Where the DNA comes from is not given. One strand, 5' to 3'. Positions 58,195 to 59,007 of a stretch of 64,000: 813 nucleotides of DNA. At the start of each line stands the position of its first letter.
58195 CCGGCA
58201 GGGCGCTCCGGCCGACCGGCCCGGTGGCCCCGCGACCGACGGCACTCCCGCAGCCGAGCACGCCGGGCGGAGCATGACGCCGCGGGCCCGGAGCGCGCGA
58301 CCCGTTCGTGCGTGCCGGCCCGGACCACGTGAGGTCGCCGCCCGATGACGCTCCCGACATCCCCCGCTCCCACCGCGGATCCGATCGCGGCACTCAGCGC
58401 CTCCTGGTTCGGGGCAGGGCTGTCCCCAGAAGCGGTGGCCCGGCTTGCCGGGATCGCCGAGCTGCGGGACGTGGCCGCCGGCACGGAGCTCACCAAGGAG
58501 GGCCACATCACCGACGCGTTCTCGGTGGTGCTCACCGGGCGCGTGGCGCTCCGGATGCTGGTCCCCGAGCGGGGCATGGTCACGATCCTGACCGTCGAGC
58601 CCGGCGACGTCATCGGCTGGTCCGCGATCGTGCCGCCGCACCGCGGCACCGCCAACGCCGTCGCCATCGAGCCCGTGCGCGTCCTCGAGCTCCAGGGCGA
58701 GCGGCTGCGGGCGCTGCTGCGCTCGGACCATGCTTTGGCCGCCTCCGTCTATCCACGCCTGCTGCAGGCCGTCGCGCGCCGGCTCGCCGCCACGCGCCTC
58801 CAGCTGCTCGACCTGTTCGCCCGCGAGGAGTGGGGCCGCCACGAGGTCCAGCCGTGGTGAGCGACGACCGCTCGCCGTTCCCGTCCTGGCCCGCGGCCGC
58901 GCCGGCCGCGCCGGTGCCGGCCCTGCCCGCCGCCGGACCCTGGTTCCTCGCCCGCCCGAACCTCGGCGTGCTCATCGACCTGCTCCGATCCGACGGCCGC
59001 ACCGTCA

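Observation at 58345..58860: Stand-alone cNMP-binding-fold gene translationally coupled to a group 3b [NiFe]-hydrogenase operon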

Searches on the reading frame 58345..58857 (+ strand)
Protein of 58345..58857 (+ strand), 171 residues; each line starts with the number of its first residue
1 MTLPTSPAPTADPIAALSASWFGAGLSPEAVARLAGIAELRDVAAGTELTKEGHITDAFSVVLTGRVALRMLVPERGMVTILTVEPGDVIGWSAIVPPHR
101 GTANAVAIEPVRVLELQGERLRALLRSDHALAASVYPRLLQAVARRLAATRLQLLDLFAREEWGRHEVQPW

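Call 3: search_protein_families(library=pfam, proteins=[window:58345-58857:+], max_evalue=0.01)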
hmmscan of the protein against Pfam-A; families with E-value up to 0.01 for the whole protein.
window:58345-58857:+ (171 aa): 1 family
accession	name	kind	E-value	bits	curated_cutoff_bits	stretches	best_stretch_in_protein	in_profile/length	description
PF00027.35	cNMP_binding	-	1.1e-12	48.1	27.5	1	41-128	2-89/89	Cyclic nucleotide-binding domain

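Call 4: search_protein_families(library=ncbifam, proteins=[window:58345-58857:+], max_evalue=0.01)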
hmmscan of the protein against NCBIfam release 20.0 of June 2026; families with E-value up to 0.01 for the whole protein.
window:58345-58857:+ (171 aa): 5 families
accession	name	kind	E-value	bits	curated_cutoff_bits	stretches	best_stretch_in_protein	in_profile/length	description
TIGR03896.1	cyc_nuc_ocin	subfamily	3.6e-10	39.7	161.05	1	36-154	6-128/317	bacteriocin-type transport-associated protein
NF006901.0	PRK09392.1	equivalog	2.2e-07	30.5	211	1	26-143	18-134/236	transcriptional activator FtrB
NF058543.1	ActPatMycb56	equivalog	9.7e-07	27.9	460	1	24-149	5-124/317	acetyltransferase Pat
NF041163.2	encap_f2b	equivalog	4.8e-06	26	400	1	29-136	86-194/450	family 2B encapsulin nanocompartment shell protein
NF050815.1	TransActFtrBCaul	equivalog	0.00014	21.2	300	1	27-136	21-129/251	transcriptional activator FtrB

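Call 5: find_homologous_proteins(query=window:58345-58857:+, max_evalue=0.001)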
Query window:58345-58857:+ (171 aa): 1041 proteins with E <= 0.001 among 3649 candidates; the best 120 are listed.
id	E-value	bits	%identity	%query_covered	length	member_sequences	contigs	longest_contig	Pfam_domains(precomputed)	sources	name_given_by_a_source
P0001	2.2e-102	358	100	100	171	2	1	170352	PF00027.36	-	-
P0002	5.6e-92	325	89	100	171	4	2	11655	PF00027.36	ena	-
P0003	1.2e-91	324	89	91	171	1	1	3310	PF00027.36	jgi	jgi:CRP-like cAMP-binding protein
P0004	7.1e-91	321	90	100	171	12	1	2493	PF00027.36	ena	-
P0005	7.6e-91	321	88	100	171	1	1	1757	PF00027.36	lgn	-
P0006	2.9e-89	316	87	100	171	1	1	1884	PF00027.36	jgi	jgi:CRP/FNR family transcriptional regulator, cyclic AMP receptor protein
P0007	6.2e-89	315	87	100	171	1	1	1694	PF00027.36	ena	-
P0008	7.4e-88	311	86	100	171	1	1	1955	PF00027.36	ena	-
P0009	1.6e-87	310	87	96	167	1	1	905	PF00027.36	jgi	jgi:CRP-like cAMP-binding protein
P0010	3.0e-87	309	85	100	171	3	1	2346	PF00027.36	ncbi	-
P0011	3.4e-87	309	87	100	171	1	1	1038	PF00027.36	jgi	-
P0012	5.9e-87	308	84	100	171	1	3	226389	PF00027.36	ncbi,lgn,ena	-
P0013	1.0e-86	307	85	100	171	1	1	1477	PF00027.36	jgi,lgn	jgi:CRP/FNR family transcriptional regulator, cyclic AMP receptor protein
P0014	2.0e-86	306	89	94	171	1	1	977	PF00027.36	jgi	-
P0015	2.7e-86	306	87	92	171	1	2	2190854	PF00027.36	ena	-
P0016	2.9e-86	306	84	100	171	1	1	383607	PF00027.36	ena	-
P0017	4.0e-86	306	87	92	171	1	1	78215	PF00027.36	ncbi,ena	-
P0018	5.4e-86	305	87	92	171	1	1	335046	PF00027.36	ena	-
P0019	8.4e-86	304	87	92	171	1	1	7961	PF00027.36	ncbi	-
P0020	8.7e-86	304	83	100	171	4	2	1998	PF00027.36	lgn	-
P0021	9.8e-86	304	87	92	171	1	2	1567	PF00027.36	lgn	-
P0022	2.1e-85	303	82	100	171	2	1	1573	PF00027.36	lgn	-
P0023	3.5e-85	302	87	92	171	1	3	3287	PF00027.36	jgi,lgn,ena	jgi:CRP/FNR family transcriptional regulator, cyclic AMP receptor protein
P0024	3.5e-85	302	84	100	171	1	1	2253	PF00027.36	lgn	-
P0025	5.4e-85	302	84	100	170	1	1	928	PF00027.36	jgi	jgi:CRP-like cAMP-binding protein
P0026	1.5e-84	300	84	100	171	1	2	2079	PF00027.36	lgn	-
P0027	2.7e-84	300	86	94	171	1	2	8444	PF00027.36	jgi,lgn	-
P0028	3.6e-84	299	85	92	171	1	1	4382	PF00027.36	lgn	-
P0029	6.2e-84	298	84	100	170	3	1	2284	PF00027.36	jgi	jgi:CRP/FNR family cyclic AMP-dependent transcriptional regulator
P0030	1.0e-83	298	83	94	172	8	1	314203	PF00027.36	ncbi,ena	-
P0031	1.8e-83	297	83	95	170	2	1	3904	PF00027.36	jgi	jgi:CRP/FNR family transcriptional regulator, cyclic AMP receptor protein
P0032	4.2e-83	296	84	94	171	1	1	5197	PF00027.36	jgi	jgi:CRP/FNR family transcriptional regulator, cyclic AMP receptor protein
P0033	7.3e-83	295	81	100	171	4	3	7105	PF00027.36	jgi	jgi:CRP-like cAMP-binding protein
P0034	8.9e-83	295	80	95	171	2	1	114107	PF00027.36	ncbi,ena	-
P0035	2.9e-82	293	80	99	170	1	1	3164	PF00027.36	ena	-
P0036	3.4e-82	293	82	100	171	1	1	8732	PF00027.36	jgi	jgi:CRP-like cAMP-binding protein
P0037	3.6e-82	293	80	100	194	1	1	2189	PF00027.36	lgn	-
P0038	5.1e-82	292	81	100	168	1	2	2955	PF00027.36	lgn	-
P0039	8.4e-82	291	79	100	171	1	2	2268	PF00027.36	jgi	jgi:CRP-like cAMP-binding protein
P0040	9.3e-82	291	81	92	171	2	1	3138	PF00027.36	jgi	jgi:CRP/FNR family cyclic AMP-dependent transcriptional regulator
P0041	1.3e-81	291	81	100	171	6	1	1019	PF00027.36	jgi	-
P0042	6.0e-81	289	78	100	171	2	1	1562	PF00027.36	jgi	jgi:CRP/FNR family cyclic AMP-dependent transcriptional regulator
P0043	1.4e-80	288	81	100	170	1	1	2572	PF00027.36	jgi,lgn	jgi:CRP-like cAMP-binding protein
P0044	1.5e-80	287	80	100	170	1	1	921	PF00027.36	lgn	-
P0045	2.7e-80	287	79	99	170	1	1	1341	PF00027.36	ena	-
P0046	4.0e-80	286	81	100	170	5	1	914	PF00027.36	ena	-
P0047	4.4e-80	286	80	100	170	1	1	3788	PF00027.36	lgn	-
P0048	7.6e-80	285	80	100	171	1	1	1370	PF00027.36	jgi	jgi:CRP/FNR family cyclic AMP-dependent transcriptional regulator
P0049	1.0e-79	285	78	100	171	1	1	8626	PF00027.36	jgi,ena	-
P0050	1.9e-79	284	78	100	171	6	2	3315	PF00027.36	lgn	-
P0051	2.1e-79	284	83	94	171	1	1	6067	PF00027.36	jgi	jgi:CRP-like cAMP-binding protein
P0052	4.1e-79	283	80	100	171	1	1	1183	PF00027.36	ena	-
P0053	6.0e-79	282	78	100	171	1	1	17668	PF00027.36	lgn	-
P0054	1.2e-78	281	76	100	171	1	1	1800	PF00027.36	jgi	jgi:CRP/FNR family cyclic AMP-dependent transcriptional regulator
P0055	1.2e-78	281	78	100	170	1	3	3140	PF00027.36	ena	-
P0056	1.8e-78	281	77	100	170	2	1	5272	PF00027.36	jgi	jgi:CRP-like cAMP-binding protein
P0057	3.1e-78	280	77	100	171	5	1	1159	PF00027.36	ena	-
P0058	3.3e-78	280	78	98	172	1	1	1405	PF00027.36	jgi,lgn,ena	-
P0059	4.6e-78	279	76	100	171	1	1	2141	PF00027.36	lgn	-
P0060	7.9e-78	279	75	100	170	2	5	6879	PF00027.36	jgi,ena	-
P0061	8.5e-78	278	77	100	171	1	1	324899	PF00027.36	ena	-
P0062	1.2e-77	278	77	98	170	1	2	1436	PF00027.36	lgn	-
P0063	2.0e-77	277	77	100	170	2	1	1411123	PF00027.36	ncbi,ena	-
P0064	2.5e-77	277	76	100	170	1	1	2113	PF00027.36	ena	-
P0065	2.6e-77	277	77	100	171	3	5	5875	PF00027.36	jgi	jgi:CRP/FNR family transcriptional regulator, cyclic AMP receptor protein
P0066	3.7e-77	276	75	100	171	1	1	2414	PF00027.36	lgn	-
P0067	4.1e-77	276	79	96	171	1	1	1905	PF00027.36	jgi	jgi:CRP/FNR family transcriptional regulator, cyclic AMP receptor protein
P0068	5.1e-77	276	78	100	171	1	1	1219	PF00027.36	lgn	-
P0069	5.9e-77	276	79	94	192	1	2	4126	PF00027.36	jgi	jgi:CRP/FNR family transcriptional regulator, cyclic AMP receptor protein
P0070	6.6e-77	276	77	100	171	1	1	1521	PF00027.36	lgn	-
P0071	1.3e-76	275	75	100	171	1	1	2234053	PF00027.36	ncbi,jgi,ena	jgi:CRP/FNR family transcriptional regulator, cyclic AMP receptor protein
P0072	1.9e-76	274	78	94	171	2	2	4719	PF00027.36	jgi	-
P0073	2.0e-76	274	78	100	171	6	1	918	PF00027.36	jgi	jgi:CRP/FNR family cyclic AMP-dependent transcriptional regulator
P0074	2.0e-76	274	78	100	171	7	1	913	PF00027.36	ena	-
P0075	3.3e-76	273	74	100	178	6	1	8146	PF00027.36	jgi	jgi:CRP/FNR family cyclic AMP-dependent transcriptional regulator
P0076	1.0e-75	272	75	100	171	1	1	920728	PF00027.36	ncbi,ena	-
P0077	1.3e-75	271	78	94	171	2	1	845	PF00027.36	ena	-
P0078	1.3e-75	271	74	100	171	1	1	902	PF00027.36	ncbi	-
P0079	1.6e-75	271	79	94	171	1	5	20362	PF00027.36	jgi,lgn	jgi:CRP-like cAMP-binding protein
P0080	2.4e-75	271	74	100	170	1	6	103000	PF00027.36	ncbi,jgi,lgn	jgi:CRP-like cAMP-binding protein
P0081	2.5e-75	270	77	100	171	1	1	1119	PF00027.36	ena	-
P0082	3.5e-75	270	77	98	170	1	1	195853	PF00027.36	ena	-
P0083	4.9e-75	269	76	100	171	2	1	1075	PF00027.36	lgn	-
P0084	6.1e-75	269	75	100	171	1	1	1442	PF00027.36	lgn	-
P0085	6.3e-75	269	74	100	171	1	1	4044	PF00027.36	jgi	jgi:CRP-like cAMP-binding protein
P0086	7.2e-75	269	76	94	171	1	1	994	PF00027.36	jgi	jgi:CRP-like cAMP-binding protein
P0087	9.3e-75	269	74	100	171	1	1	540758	PF00027.36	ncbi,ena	-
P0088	1.1e-74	268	81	94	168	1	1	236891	PF00027.36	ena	-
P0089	1.7e-74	268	77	94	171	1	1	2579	PF00027.36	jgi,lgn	-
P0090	2.1e-74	267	74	94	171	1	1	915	PF00027.36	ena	-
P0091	2.5e-74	267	74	100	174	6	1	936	PF00027.36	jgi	jgi:CRP/FNR family cyclic AMP-dependent transcriptional regulator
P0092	2.8e-74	267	75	94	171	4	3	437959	PF00027.36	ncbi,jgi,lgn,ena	jgi:CRP-like cAMP-binding protein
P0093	2.9e-74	267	75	100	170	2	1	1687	PF00027.36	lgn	-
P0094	4.5e-74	266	73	100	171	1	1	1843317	PF00027.36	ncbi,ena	-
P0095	5.7e-74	266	76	98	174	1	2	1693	PF00027.36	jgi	-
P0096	6.8e-74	266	77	96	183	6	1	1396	PF00027.36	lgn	-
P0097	2.2e-73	264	71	100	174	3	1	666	PF00027.36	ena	-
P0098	3.2e-73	264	74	100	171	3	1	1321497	PF00027.36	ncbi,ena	-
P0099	5.0e-73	263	81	91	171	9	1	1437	PF00027.36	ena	-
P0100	9.5e-73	262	77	95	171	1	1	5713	PF00027.36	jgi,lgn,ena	-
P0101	1.1e-72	262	74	99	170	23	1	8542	PF00027.36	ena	-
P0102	1.1e-72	262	77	98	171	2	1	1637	PF00027.36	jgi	jgi:CRP-like cAMP-binding protein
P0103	1.8e-72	261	73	100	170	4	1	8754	PF00027.36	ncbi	ncbi:MAG: Crp/Fnr family transcriptional regulator [Candidatus Limnocylindrales bacterium]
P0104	5.3e-72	260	73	98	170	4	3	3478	PF00027.36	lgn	-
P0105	5.6e-72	260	74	100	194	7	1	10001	PF00027.36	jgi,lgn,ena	-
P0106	8.6e-72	259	74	98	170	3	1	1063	PF00027.36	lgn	-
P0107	1.2e-71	259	75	94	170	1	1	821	PF00027.36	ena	-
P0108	1.2e-71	258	74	100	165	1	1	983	PF00027.36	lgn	-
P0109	1.7e-71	258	73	100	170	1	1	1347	PF00027.36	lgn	-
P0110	1.8e-71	258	72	100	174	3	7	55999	PF00027.36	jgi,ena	-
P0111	1.9e-71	258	73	95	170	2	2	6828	PF00027.36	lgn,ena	-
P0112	2.0e-71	258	76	94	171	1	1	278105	PF00027.36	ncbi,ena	-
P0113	2.2e-71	258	71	100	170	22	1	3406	PF00027.36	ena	-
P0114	2.4e-71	257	72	100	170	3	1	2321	PF00027.36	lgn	-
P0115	4.1e-71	257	75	96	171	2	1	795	PF00027.36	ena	-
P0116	5.0e-71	256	71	100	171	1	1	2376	PF00027.36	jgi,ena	-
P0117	5.1e-71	256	74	99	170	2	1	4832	PF00027.36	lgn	-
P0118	6.8e-71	256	71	100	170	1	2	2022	PF00027.36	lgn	-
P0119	9.4e-71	256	73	100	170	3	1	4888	PF00027.36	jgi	jgi:CRP-like cAMP-binding protein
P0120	1.5e-70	255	70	100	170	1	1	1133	PF00027.36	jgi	jgi:CRP-like cAMP-binding protein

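Call 12: find_related_loci(query=window:58345-58857:+, collection=genome_contigs, flank=10000)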
Query window:58345-58857:+ (171 aa) in genome_contigs; peptide patterns used: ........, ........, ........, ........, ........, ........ (x = any residue, [..] = any of these).
503 stretches matched a pattern; 33 encode a relative of the query (tblastn E <= 1e-3); 31 distinct loci.
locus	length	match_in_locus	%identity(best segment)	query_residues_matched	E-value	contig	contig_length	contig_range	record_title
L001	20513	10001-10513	84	1-171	5e-93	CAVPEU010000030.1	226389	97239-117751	MAG: uncultured Chloroflexia bacterium isolate MFD10097.bin.1.8 genome assembly, contig: contig_7932, whole genome shotg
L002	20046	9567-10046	87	12-171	1e-89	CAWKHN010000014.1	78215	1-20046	MAG: uncultured Chloroflexia bacterium isolate MFD02416.bin.1.50 genome assembly, contig: contig_16970, whole genome sho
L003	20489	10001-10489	80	9-171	1e-87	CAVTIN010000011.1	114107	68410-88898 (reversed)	MAG: uncultured Chloroflexia bacterium isolate MFD05684.bin.3.180 genome assembly, contig: contig_65952, whole genome sh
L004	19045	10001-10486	82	10-171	1e-87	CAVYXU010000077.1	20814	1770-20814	MAG: uncultured Chloroflexia bacterium isolate MFD05684.bin.3.404 genome assembly, contig: contig_87567, whole genome sh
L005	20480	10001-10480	83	12-171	2e-87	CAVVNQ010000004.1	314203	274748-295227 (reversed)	MAG: uncultured Chloroflexia bacterium isolate MFD05684.bin.3.391 genome assembly, contig: contig_18971, whole genome sh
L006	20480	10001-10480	82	12-171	6e-87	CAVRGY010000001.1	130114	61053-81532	MAG: uncultured Chloroflexia bacterium isolate MFD05442.bin.2.302 genome assembly, contig: contig_10325, whole genome sh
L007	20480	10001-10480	82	12-171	4e-86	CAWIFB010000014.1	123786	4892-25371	MAG: uncultured Chloroflexia bacterium isolate MFD01721.bin.3.303 genome assembly, contig: contig_23853, whole genome sh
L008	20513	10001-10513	80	1-171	2e-85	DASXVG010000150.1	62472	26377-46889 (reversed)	MAG TPA_asm: Candidatus Limnocylindrales bacterium isolate SMAG_U4738 k141_222049, whole genome shotgun sequence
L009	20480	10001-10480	80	12-171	3e-82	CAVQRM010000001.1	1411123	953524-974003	MAG: uncultured Chloroflexia bacterium isolate MFD09779.bin.2.225 genome assembly, contig: contig_14328, whole genome sh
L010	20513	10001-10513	75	1-171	3e-82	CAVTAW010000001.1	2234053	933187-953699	MAG: uncultured Chloroflexia bacterium isolate MFD02416.bin.2.65 genome assembly, contig: contig_1582, whole genome shot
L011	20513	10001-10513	75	1-171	2e-80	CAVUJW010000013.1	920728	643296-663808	MAG: uncultured Chloroflexia bacterium isolate MFD01721.bin.2.170 genome assembly, contig: contig_42946, whole genome sh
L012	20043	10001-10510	73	1-171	3e-77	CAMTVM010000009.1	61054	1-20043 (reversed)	MAG: uncultured Chloroflexi bacterium isolate G04_MAG_00011 genome assembly, contig: G04_MAG_00011_000000000072, whole g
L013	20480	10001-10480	76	12-171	1e-76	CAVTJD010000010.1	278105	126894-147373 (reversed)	MAG: uncultured Chloroflexia bacterium isolate MFD05684.bin.1.48 genome assembly, contig: contig_70469, whole genome sho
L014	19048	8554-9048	76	8-171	9e-76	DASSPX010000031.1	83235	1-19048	MAG TPA_asm: Candidatus Limnocylindrales bacterium isolate SMAG_U1290 k141_413974, whole genome shotgun sequence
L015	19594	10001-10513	68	1-171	4e-70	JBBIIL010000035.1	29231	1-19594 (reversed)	MAG: Chloroflexota bacterium isolate EPS170215_bin_138 NODE_1731_length_29231_cov_10.481149, whole genome shotgun sequen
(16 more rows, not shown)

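Call 21: search_protein_representatives(protein=window:58345-58857:+)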
Query: 171 residues. Proteins with E-value up to 0.001 (for the whole library): 4288; up to 1e-10: 794; up to 1e-30: 13. The best 150 are listed.
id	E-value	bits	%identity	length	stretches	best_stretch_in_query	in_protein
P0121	1.6e-61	223.9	28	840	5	33-147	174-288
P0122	5.8e-49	183.1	61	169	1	11-164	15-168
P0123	7.9e-39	150.1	29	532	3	25-150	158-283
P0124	2.4e-38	148.5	66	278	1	1-120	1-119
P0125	2.3e-36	142.1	51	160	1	11-160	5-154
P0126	2.5e-36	142.0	53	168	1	17-163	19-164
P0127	3.8e-35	138.1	48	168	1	6-161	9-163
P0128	1.2e-34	136.4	50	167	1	15-160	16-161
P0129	2.9e-34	135.3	55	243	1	12-133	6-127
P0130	1.5e-32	129.7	56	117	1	51-160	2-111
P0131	1.9e-32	129.4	58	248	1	47-161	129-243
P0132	3.2e-32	128.6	58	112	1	51-159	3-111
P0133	6.9e-31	124.3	59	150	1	15-117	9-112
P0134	1.7e-30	123.0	50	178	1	8-160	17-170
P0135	2.8e-30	122.3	47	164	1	15-171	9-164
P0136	3.4e-30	122.0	35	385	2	24-147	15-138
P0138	4.4e-30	121.7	45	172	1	16-159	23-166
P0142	8.5e-29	117.5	44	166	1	18-161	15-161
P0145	5.6e-28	114.8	43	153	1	18-162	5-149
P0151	4.9e-27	111.8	33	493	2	25-148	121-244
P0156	2.3e-25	106.3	54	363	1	16-125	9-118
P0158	2.7e-25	106.1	37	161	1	9-165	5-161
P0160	6.6e-25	104.8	53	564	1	16-143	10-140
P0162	8.3e-25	104.5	48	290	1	16-131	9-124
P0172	5.9e-24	101.7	40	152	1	16-156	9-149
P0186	2.4e-22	96.5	49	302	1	41-160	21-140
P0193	9.6e-22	94.5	36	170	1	14-160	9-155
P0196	1.3e-21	94.1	37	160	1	31-161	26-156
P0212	8.7e-21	91.4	36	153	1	22-160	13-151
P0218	2.5e-20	89.9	35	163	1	14-163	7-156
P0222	3.9e-20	89.3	36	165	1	17-160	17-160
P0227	7.4e-20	88.4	35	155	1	13-159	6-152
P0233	2.1e-19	86.9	35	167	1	21-159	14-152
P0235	2.6e-19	86.7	36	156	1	6-157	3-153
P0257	1.7e-18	84.0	34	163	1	18-171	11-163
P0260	2.2e-18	83.6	36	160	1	14-148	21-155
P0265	3.5e-18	83.0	35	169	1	14-166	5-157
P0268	4.6e-18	82.6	58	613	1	28-108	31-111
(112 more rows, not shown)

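Call 22: search_protein_families(library=pfam, proteins=[P0121, P0123, P0124, P0136, P0151, P0156, P0160, P0162, P0268, P0186], max_evalue=0.0001)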
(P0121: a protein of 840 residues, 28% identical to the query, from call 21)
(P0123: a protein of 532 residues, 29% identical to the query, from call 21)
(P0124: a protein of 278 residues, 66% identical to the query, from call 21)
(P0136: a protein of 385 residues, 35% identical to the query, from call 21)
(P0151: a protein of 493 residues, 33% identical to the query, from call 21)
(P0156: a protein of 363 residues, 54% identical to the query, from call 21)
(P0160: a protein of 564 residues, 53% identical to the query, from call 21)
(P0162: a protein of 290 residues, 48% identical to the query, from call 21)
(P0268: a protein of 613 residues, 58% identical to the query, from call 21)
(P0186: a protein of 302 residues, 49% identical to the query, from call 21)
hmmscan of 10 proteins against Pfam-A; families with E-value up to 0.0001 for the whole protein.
P0121 (840 aa): 2 families
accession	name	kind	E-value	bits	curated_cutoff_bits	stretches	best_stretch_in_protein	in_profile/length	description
PF00027.35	cNMP_binding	-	5.7e-98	321.5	27.5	5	624-711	2-89/89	Cyclic nucleotide-binding domain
PF25562.1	CNBH_CNNM2_C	-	2.2e-06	27.8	27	0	325-365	51-91/172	Metal transporter CNNM2-like, C-terminal CNBH domain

P0123 (532 aa): 1 family
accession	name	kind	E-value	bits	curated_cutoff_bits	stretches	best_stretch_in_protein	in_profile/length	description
PF00027.35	cNMP_binding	-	3.8e-41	139.4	27.5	3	32-119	2-89/89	Cyclic nucleotide-binding domain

P0124 (278 aa): 1 family
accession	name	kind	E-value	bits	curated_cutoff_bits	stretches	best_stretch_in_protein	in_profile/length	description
PF00027.35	cNMP_binding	-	1.9e-09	37.8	27.5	1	40-118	2-80/89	Cyclic nucleotide-binding domain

P0136 (385 aa): 1 family
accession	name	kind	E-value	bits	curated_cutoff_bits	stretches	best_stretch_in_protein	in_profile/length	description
PF00027.35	cNMP_binding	-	6.2e-34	116.3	27.5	2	174-261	2-89/89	Cyclic nucleotide-binding domain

P0151 (493 aa): 2 families
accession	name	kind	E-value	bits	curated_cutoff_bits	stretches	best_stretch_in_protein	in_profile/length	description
PF00027.35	cNMP_binding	-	2.4e-32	111.2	27.5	2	279-364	2-87/89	Cyclic nucleotide-binding domain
PF13356.12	Arm-DNA-bind_3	-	1.6e-13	51.1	27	1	5-92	2-82/83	Arm DNA-binding domain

P0156 (363 aa): 1 family
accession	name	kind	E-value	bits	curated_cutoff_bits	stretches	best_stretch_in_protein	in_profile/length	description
PF00027.35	cNMP_binding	-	1.2e-13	51.2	27.5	1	35-119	3-87/89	Cyclic nucleotide-binding domain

P0160 (564 aa): 2 families
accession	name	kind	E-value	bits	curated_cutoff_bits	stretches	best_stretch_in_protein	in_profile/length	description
PF17179.9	Fer4_22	-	4.4e-10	40.7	27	1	467-510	33-77/95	4Fe-4S dicluster domain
PF00027.35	cNMP_binding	-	6.9e-07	29.6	27.5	1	49-122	13-86/89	Cyclic nucleotide-binding domain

P0162 (290 aa): 1 family
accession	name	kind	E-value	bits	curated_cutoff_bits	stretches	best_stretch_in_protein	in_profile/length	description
PF00027.35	cNMP_binding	-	6.2e-11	42.6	27.5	1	35-120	3-88/89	Cyclic nucleotide-binding domain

P0268 (613 aa): 2 families
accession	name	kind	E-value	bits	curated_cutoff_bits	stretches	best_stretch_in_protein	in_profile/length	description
PF17179.9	Fer4_22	-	1.8e-12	48.3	27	1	494-533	56-95/95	4Fe-4S dicluster domain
PF00027.35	cNMP_binding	-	1e-06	29.1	27.5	1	44-111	2-69/89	Cyclic nucleotide-binding domain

P0186 (302 aa): 1 family
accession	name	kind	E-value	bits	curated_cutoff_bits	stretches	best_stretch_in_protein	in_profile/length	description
PF00027.35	cNMP_binding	-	1e-12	48.3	27.5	1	22-98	3-79/89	Cyclic nucleotide-binding domain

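Call 23: predict_structure(alignment_id=A1)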
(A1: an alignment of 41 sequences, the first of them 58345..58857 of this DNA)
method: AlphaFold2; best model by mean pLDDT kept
length: 171 residues; sequences in the alignment: 41
mean_pLDDT: 84.8   pTM: 0.76
mean pLDDT of the five models: 84.8, 82.9, 81.8, 78.0, 75.6
residues with pLDDT >= 90: 88; 70-90: 62; 50-70: 11; < 50: 10
segments of 3 or more residues with pLDDT < 50: 1-7, 169-171
pLDDT, mean of each block of 10 residues (from residue 1): 45 88 90 94 95 91 94 83 90 84 93 94 93 90 85 80 56 47
secondary structure, 60 per line:
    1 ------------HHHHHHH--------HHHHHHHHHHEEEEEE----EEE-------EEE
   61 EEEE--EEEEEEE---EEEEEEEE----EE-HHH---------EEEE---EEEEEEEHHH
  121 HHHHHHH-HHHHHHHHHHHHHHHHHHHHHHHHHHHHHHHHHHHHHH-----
elements in order: H13-19 H28-37 E38-43 E48-50 E58-64 E67-73 E77-84 E104-107 E111-117 H118-127 H129-166
